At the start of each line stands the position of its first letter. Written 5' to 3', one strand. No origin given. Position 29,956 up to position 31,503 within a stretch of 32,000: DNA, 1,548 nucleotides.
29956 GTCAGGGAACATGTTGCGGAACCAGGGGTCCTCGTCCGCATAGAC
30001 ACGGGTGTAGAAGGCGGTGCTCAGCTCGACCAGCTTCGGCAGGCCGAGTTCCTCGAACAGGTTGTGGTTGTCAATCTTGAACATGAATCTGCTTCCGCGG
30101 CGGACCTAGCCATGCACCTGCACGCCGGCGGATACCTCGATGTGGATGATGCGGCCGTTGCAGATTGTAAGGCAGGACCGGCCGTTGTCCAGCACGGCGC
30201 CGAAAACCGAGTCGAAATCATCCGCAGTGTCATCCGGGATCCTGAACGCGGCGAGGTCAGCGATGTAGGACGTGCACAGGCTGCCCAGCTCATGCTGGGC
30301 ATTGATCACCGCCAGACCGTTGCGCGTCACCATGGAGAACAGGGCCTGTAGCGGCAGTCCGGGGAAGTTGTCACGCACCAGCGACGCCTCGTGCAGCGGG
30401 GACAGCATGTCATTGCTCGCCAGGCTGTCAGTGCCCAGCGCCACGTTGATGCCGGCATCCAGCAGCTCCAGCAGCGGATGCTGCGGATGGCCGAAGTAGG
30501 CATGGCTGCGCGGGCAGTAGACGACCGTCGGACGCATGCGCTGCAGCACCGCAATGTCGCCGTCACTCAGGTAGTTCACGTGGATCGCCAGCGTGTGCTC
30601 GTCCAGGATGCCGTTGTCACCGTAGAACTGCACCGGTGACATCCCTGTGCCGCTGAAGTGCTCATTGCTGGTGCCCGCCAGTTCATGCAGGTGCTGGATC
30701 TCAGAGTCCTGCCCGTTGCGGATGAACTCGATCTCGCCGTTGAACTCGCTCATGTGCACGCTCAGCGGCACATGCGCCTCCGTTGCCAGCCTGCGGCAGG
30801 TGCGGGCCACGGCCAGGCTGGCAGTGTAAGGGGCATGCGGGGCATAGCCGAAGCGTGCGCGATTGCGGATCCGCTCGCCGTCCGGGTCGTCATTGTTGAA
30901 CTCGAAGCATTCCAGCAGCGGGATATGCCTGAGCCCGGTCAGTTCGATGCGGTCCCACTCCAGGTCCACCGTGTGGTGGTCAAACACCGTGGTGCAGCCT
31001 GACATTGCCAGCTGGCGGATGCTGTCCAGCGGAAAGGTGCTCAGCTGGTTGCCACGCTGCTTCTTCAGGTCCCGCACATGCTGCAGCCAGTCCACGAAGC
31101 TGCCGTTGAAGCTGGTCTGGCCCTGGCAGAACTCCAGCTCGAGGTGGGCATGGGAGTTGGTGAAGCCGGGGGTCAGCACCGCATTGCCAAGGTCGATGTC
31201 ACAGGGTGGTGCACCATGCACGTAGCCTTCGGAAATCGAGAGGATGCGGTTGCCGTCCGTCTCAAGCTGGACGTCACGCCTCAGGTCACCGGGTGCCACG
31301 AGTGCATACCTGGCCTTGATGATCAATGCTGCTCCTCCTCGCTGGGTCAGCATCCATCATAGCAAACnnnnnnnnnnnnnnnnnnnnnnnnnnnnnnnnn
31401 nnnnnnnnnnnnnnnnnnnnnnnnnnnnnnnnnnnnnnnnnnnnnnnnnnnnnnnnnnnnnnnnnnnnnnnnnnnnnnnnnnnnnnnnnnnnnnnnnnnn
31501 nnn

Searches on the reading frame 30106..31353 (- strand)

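Call 8: search_protein_families(library=pfam, proteins=[window:30106-31353:-], max_evalue=0.001)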
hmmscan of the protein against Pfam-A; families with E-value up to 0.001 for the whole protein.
window:30106-31353:- (415 aa): 2 families
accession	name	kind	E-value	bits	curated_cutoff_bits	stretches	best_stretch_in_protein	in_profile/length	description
PF01979.26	Amidohydro_1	-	1.1e-31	110.8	25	1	59-402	1-344/345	Amidohydrolase family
PF07969.17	Amidohydro_3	-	4.6e-14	53.2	29.7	2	292-403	357-471/472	Amidohydrolase family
